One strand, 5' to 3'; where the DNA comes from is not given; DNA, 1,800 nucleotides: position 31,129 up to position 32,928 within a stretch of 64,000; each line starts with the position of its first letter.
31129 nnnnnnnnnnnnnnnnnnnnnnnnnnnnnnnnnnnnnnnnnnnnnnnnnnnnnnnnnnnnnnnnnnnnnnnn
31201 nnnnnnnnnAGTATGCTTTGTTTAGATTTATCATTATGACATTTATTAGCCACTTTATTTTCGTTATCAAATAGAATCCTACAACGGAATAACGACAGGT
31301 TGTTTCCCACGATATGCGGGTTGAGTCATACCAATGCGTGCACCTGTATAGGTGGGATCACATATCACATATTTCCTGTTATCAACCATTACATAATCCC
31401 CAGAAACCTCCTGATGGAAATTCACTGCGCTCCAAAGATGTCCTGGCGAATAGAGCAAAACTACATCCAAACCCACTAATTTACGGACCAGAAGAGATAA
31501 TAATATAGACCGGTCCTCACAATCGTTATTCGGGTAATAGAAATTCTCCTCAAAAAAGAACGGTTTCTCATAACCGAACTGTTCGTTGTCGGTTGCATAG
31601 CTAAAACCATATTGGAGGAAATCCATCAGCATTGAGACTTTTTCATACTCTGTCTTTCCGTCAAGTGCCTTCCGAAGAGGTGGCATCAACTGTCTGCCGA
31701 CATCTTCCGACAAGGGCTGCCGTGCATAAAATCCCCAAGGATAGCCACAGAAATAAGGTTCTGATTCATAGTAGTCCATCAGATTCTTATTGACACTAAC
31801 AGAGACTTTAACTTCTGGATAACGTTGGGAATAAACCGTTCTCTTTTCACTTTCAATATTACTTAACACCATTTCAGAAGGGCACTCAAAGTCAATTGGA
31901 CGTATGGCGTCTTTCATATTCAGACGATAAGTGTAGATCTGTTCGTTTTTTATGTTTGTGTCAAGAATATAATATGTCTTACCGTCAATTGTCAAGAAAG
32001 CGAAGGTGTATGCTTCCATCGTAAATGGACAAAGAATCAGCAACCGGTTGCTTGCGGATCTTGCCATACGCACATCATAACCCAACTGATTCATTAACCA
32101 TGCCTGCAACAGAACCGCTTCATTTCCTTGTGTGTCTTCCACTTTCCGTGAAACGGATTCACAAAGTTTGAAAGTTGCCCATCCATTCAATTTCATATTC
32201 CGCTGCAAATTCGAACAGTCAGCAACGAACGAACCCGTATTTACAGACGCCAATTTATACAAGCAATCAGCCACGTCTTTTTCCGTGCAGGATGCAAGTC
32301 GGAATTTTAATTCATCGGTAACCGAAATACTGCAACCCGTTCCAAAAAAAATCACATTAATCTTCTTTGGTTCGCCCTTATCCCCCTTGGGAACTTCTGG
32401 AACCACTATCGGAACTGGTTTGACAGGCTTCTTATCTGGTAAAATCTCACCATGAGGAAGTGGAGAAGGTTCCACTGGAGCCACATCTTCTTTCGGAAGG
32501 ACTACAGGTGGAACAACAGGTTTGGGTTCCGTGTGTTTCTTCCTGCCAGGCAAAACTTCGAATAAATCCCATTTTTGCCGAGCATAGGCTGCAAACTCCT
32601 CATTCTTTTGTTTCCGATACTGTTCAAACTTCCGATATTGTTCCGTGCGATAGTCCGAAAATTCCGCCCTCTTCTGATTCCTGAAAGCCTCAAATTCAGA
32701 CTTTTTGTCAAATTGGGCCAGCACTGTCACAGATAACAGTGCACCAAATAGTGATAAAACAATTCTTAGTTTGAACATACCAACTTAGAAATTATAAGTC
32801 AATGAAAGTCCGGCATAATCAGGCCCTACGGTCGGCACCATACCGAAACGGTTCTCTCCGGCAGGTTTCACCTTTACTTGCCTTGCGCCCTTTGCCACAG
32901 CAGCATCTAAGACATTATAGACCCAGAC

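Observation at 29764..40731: Seven-gene operon of exclusively secreted or lipidated proteins that fits no described system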

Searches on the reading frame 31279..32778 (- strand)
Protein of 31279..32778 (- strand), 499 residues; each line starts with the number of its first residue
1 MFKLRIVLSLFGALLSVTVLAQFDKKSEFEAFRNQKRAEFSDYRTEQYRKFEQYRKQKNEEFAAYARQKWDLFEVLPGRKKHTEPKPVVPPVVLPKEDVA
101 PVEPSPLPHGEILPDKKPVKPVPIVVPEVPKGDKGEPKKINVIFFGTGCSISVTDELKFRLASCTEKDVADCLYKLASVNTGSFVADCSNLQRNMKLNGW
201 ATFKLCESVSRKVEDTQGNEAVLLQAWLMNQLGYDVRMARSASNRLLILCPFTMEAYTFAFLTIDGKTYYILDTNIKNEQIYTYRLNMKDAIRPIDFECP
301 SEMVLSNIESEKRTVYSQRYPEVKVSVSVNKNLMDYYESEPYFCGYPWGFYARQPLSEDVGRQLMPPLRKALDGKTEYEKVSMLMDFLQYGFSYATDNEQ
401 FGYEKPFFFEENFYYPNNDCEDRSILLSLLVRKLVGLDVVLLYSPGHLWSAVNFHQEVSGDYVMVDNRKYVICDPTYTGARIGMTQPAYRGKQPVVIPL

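Call 4: search_protein_families(library=pfam, proteins=[window:31279-32778:-], max_evalue=0.01)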
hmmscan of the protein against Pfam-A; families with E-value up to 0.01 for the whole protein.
window:31279-32778:- (499 aa): 0 families

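Call 5: search_protein_families(library=ncbifam, proteins=[window:31279-32778:-], max_evalue=0.01)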
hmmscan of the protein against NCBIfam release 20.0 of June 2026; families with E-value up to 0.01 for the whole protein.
window:31279-32778:- (499 aa): 0 families

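Call 10: find_encoding_contigs(protein=window:31279-32778:-, flank=10000, max_places=6)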
Protein window:31279-32778:- (499 aa): 6 contigs read that carry it; 3 places shown.
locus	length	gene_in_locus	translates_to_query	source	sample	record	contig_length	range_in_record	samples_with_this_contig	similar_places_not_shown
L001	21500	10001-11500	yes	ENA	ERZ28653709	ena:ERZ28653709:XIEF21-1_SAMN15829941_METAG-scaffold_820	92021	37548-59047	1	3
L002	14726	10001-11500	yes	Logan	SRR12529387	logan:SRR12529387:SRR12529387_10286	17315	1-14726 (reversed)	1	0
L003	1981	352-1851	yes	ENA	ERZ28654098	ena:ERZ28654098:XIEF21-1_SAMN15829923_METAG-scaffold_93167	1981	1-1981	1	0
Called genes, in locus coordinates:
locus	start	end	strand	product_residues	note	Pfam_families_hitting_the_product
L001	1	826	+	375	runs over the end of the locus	-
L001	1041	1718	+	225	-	-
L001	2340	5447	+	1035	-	PF13620:CarboxypepD_reg, PF13715:CarbopepD_reg_2, PF19190:BACON_2, PF22544:HYDIN_VesB_CFA65-like_Ig (faint), PF00041:fn3 (faint), PF16656:Pur_ac_phosph_N (faint), PF19190:BACON_2, PF16974:NAR2 (faint), +2 more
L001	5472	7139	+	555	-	-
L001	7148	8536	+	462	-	PF03781:FGE-sulfatase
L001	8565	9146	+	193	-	-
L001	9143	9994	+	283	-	-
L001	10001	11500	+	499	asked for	-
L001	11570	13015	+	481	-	PF03781:FGE-sulfatase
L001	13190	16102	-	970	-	PF20464:MmeI_N, PF02384:N6_Mtase (faint), PF20465:MmeI_hel, PF01170:UPF0020 (faint), PF20473:MmeI_Mtase, PF07669:Eco57I, PF20466:MmeI_TRD, PF20467:MmeI_C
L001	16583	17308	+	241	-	-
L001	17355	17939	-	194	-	PF04402:SIMPL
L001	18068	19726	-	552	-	PF01935:DUF87, PF05872:HerA_C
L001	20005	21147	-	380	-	PF00657:Lipase_GDSL, PF13472:Lipase_GDSL_2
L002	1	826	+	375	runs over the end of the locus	-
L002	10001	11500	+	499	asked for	-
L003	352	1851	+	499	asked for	-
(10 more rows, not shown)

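Call 11: find_homologous_proteins(query=window:31279-32778:-, max_evalue=0.001)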
Query window:31279-32778:- (499 aa): 925 proteins with E <= 0.001 among 8000 candidates; the best 120 are listed.
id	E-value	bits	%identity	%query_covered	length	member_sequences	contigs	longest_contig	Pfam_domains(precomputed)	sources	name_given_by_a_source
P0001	0.0e+0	1157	100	100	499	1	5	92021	-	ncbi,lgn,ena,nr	ncbi:MAG: hypothetical protein IJP70_12020 [Bacteroidales bacterium]|nr:hypothetical protein [Bacter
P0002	2.0e-131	457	44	93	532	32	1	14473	-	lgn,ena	-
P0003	3.8e-128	446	43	98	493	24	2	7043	-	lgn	-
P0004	4.7e-126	439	43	94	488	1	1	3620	-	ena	-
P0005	5.1e-121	423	42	95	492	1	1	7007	-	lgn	-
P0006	8.6e-121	422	42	95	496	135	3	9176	-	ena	-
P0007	1.4e-116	408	40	98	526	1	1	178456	-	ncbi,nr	ncbi:MAG: hypothetical protein K6F94_05085 [Bacteroidaceae bacterium]|nr:hypothetical protein [Bacte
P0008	5.2e-115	403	39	100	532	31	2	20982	-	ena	-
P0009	1.4e-112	395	39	95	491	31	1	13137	-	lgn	-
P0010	9.2e-111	389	41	94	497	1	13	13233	-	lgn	-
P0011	4.5e-109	383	42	98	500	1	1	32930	-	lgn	-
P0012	1.5e-108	382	39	98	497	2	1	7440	-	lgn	-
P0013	4.4e-108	380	38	99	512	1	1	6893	-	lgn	-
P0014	8.0e-108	379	39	99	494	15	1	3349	-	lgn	-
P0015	5.7e-107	376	41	98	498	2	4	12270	-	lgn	-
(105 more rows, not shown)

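Call 14: find_related_loci(query=A1, collection=genome_contigs, flank=10000)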
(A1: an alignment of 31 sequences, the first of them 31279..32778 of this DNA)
Query A1 (499 aa) in genome_contigs; peptide patterns used: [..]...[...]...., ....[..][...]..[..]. (x = any residue, [..] = any of these).
599 stretches matched a pattern (row limit reached: there are more); 567 encode a relative of the query (tblastn E <= 1e-3); the best 80 are kept; 80 distinct loci.
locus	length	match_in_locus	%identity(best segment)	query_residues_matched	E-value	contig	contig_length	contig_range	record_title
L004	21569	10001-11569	39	5-499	3e-118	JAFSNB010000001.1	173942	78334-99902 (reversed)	MAG: Bacteroidaceae bacterium isolate RGIG3292 Goat_Reticulum-4__c361, whole genome shotgun sequence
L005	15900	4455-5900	38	14-488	2e-102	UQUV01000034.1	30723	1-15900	uncultured Porphyromonadaceae bacterium isolate UMGS659 genome assembly, contig: NODE_1250_length_30723_cov_9.621103, wh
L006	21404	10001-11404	36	15-490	8e-97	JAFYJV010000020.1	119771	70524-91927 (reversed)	MAG: Bacteroidales bacterium isolate RGIG7156 Water_buffalos_Abomasum-5__c30, whole genome shotgun sequence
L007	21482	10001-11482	36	1-499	7e-95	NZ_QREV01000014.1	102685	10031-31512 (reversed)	Parabacteroides acidifaciens strain 426-9 Scaffold14, whole genome shotgun sequence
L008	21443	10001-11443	34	6-499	1e-94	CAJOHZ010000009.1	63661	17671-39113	uncultured Bacteroidales bacterium isolate Red_deer_4_mag_203 genome assembly, contig: scaffold_735, whole genome shotgu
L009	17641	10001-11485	36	3-497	6e-94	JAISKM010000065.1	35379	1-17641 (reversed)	MAG: Candidatus Symbiothrix sp. isolate Hs463_bin48 k119_3201388, whole genome shotgun sequence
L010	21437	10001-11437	36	5-491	4e-93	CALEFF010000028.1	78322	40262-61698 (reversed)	MAG TPA_asm: uncultured Bacteroidales bacterium isolate SRR6425819_bin.64_CONCOCT_v1.1_MAG genome assembly, contig: ERZ1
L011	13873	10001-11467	36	6-499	5e-93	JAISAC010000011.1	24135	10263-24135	MAG: Prevotellaceae bacterium isolate Gx481_bin120 k119_1136989, whole genome shotgun sequence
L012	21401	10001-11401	37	25-497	3e-93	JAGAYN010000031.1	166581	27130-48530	MAG: Bacteroidales bacterium isolate RGIG8890 Water_deer_Omasum.Co__c489219, whole genome shotgun sequence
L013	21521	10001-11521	35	5-496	5e-92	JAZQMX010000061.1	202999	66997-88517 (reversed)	MAG: Bacteroidales bacterium isolate T1900045247_TH20190017.MAGScoT_cleanbin_000065 SGB_5664_k141_2667066, whole genome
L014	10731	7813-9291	36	1-499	1e-104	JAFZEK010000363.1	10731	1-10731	MAG: Bacteroidales bacterium isolate RGIG7691 Water_buffalos_Rectum-2__c914684, whole genome shotgun sequence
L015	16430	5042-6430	38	29-497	1e-90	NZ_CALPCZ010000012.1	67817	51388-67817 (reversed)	Odoribacter lunatus strain DSM 112344 NODE_12_length_67817_cov_41.036847, whole genome shotgun sequence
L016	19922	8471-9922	36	5-499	2e-90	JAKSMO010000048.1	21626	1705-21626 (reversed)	MAG: Bacteroidales bacterium isolate Horse_feces127 MAG127_48, whole genome shotgun sequence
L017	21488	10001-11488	35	8-499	4e-90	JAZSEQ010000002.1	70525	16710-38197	MAG: Candidatus Cryptobacteroides sp. isolate T1900044588_TS20190054.MAGScoT_cleanbin_000071 SGB_615_k141_351101, whole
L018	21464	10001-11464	34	3-499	4e-90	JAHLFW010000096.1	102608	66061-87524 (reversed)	MAG: Candidatus Phocaeicola faecigallinarum isolate G4-2901 G4M60__C170918_L102608, whole genome shotgun sequence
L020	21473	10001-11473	37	6-497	8e-90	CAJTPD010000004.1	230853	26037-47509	MAG TPA_asm: uncultured Odoribacter sp. isolate MGBC105490 genome assembly, contig: MGBC105490.4, whole genome shotgun s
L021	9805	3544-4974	33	2-489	3e-89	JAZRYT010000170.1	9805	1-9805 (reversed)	MAG: Bacteroidales bacterium isolate T1900044949_TA20190002.MAGScoT_cleanbin_000038 SGB_3547_k141_743243, whole genome s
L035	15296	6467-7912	36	1-487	9e-86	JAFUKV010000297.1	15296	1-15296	MAG: Bacteroidaceae bacterium isolate RGIG4586 Roe_deer_Rectum-3__c639111, whole genome shotgun sequence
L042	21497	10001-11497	34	1-497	2e-84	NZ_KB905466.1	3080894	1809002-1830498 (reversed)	Bacteroides salyersiae WAL 10018 = DSM 18765 = JCM 12988 strain DSM 18765 acAqE-supercont1.1, whole genome shotgun seque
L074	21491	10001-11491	33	4-497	9e-80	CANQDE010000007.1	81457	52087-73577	MAG: uncultured Alistipes sp. isolate Lapin-003-2__bin44 genome assembly, contig: Lapin-003-2__NODE_269_length_81457_cov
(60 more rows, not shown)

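Call 20: search_protein_families(library=pfam, proteins=[window:31279-32778:-, L007:5715-6341:+, L007:6328-8232:+, L007:8243-9994:+, L042:8482-9165:+, L042:9193-9993:+, L010:7287-8183:+], max_evalue=1)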
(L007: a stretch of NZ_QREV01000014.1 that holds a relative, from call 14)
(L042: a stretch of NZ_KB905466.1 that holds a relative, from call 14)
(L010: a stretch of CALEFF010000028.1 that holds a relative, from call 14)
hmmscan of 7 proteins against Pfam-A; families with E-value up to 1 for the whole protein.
window:31279-32778:- (499 aa): 0 families

L007:5715-6341:+ (208 aa): 3 families
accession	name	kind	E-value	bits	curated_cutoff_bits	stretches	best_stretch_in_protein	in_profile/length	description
PF22710.1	SNaCT1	-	0.0081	16.5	27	1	125-176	123-173/184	Short NACHT-associated C-Terminal domain, family 1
PF16024.10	DUF4785_1st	-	0.086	13.4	24.2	1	81-153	68-143/145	Domain of unknown function (DUF4785) N-terminal domain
PF15946.10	DUF4754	-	0.15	12.8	27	1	59-88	14-43/80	Domain of unknown function (DUF4754)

L007:6328-8232:+ (634 aa): 1 family
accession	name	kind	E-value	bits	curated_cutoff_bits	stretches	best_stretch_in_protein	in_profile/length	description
PF02169.21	LPP20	-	5.9e-07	30.3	25.9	1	31-91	9-69/97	LPP20 lipoprotein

L007:8243-9994:+ (583 aa): 6 families
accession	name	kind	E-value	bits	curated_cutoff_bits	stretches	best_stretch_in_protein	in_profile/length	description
PF08308.17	PEGA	-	6.1e-17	61.7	20.8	2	153-207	2-56/71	PEGA domain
PF13505.12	OMP_b-brl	-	0.00036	21.2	28.7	1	422-580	47-175/175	Outer membrane protein beta-barrel domain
PF13568.12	OMP_b-brl_2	-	0.0011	19.5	27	1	417-555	35-172/175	Outer membrane protein beta-barrel domain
PF22820.2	TcaA_3rd_4th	-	0.003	17.9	27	0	147-207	7-63/73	TcaA protein 3rd/4th domain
PF18925.5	DUF5675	-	0.13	12.6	26.7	1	304-374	12-76/114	Family of unknown function (DUF5675)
PF08139.17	LPAM_1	-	0.86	10.6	20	0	1-15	1-14/18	Prokaryotic membrane lipoprotein lipid attachment site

L042:8482-9165:+ (227 aa): 5 families
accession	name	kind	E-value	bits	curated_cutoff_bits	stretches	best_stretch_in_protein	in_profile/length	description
PF20098.4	DUF6488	-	0.0023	18.2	27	1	3-100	2-82/110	Family of unknown function (DUF6488)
PF02169.21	LPP20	-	0.0074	17.1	25.9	0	115-192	26-96/97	LPP20 lipoprotein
PF10112.14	Halogen_Hydrol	-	0.06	13.8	29.8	1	7-80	28-97/191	5-bromo-4-chloroindolyl phosphate hydrolysis protein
PF17466.7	NinD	-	0.1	13.1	35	1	67-91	32-56/57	Family of unknown function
PF20386.3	DUF6681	-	0.57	10.2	24.1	1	91-195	109-201/267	Family of unknown function (DUF6681)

L042:9193-9993:+ (266 aa): 4 families
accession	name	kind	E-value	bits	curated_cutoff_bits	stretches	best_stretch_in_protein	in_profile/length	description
PF14326.11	DUF4384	-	4.5e-07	30.3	27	1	150-222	2-73/81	Domain of unknown function (DUF4384)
PF16943.10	T4SS_CagC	-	0.1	13.2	27.9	1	10-61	51-97/119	Cag pathogenicity island, type IV secretory system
PF23542.1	DUF1512_C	-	0.1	12.9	25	0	216-253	99-136/175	Domain of unknown function (DUF1512) C-terminal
PF15171.11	Spexin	-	0.16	12.7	27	1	25-70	14-59/90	Neuropeptide secretory protein family, NPQ, spexin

L010:7287-8183:+ (298 aa): 1 family
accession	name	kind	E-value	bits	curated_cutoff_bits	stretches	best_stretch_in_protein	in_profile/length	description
PF01198.24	Ribosomal_L31e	-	0.035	14.7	25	1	79-123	28-71/82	Ribosomal protein L31e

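Call 27: predict_structure(alignment_id=A1)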
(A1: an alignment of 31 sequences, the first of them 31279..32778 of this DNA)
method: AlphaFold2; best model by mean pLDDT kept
length: 499 residues; sequences in the alignment: 31
mean_pLDDT: 89.3   pTM: 0.86
mean pLDDT of the five models: 89.3, 88.7, 88.2, 87.2, 86.9
residues with pLDDT >= 90: 334; 70-90: 123; 50-70: 40; < 50: 2
segments of 3 or more residues with pLDDT < 50: none
pLDDT, mean of each block of 10 residues (from residue 1): 74 65 72 88 84 89 96 92 74 62 83 81 65 70 96 91 96 92 90 95 98 95 97 95 95 92 95 88 91 93 95 95 97 95 88 93 98 98 96 89 84 92 96 97 94 96 96 93 91 93
secondary structure, 60 per line:
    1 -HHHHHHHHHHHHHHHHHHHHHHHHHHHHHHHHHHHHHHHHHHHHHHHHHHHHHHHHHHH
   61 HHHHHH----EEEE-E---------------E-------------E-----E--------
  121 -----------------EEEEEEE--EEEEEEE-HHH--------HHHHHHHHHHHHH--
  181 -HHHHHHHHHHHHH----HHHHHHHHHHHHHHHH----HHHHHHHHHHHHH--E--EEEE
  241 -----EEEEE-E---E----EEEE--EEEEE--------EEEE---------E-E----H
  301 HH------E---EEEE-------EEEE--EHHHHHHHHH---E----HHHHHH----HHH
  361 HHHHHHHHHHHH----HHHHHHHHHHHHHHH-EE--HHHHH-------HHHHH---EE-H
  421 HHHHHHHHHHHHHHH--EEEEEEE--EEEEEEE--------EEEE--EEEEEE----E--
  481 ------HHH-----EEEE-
elements in order: H2-66 E71-74 E138-144 E147-153 H166-178 H182-194 H199-214 H219-231 E237-240 E246-250 E261-264 E267-271 E280-283 E313-316 E324-327 H331-339 H348-353 H358-372 H377-391 H397-401 H409-413 H420-435 E438-444 E447-453 E462-465 E468-473 E495-498

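Call 31: fold_search(model_id=the predicted structure, library=pdb)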
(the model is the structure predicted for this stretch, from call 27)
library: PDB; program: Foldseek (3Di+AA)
matches with E <= 10: 234; with E <= 0.001: 0
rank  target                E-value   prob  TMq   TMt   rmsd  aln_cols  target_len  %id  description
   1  4u65_E                8.0e-03  1.00  0.19  0.47   4.8       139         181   15  Structure of the periplasmic output domain of the Legionella pneumophila LapD ortholog CdgS9 in complex with Pseudomon (released 2014-08-13)
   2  4fgp_A                2.3e-02  0.99  0.20  0.46   6.6       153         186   16  Legionella pneumophila LapG (EGTA-treated) (released 2012-06-20)
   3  4fgo                  2.3e-02  0.98  0.20  0.47   7.5       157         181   16  Legionella pneumophila LapG (calcium-bound) (released 2012-06-20)
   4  4fgq_A                2.7e-02  0.98  0.20  0.47   6.6       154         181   15  Legionella pneumophila LapG (released 2012-06-20)
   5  4fgq_B                4.0e-02  0.96  0.19  0.44   6.5       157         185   15  Legionella pneumophila LapG (released 2012-06-20)
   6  4fgp_B                4.4e-02  0.96  0.20  0.45   6.5       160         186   16  Legionella pneumophila LapG (EGTA-treated) (released 2012-06-20)
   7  3kd4_A                4.7e-02  0.18  0.14  0.14  18.8       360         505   10  CRYSTAL STRUCTURE OF A PUTATIVE PROTEASE (BDI_1141) FROM PARABACTEROIDES DISTASONIS ATCC 8503 AT 2.00 A RESOLUTION (released 2009-11-24)
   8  3phz_A                7.7e-02  0.15  0.15  0.25  22.1       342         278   10  Crystal Structure Analysis of Polyporus squamosus lectin bound to human-type influenza-binding epitope Neu5Aca2-6Galb1 (released 2011-07-06)
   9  3re2                  6.4e-01  0.57  0.15  0.17   6.0       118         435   14  Crystal structure of menin reveals the binding site for Mixed Lineage Leukemia (MLL) protein (released 2011-07-13)
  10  6jzd_A                6.7e-01  0.05  0.08  0.14  14.3       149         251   11  Crystal structure of peptide-bound VASH2-SVBP complex (released 2019-07-17)
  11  1x3w_A                7.5e-01  0.54  0.11  0.16   3.9        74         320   16  Structure of a peptide:N-glycanase-Rad23 complex (released 2005-06-14)
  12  2f4o_A                7.5e-01  0.51  0.10  0.17   3.0        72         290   15  The Mouse PNGase-HR23 Complex Reveals a Complete Remodulation of the Protein-Protein Interface Compared to its Yeast O (released 2006-03-07)
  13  3esw_A                8.4e-01  0.57  0.09  0.14   2.5        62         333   19  Complex of yeast PNGase with GlcNAc2-IAc. (released 2008-11-11)
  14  6j4u_A                8.9e-01  0.08  0.09  0.16  11.3       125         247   13  Structural basis of tubulin detyrosination by vasohibins-SVBP enzyme complex and functional implications (released 2019-05-01)
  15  8y8y                  8.9e-01  0.03  0.06  0.10  16.0       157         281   10  Crystal structure of the PTPN21 FERM domain (released 2024-07-10)
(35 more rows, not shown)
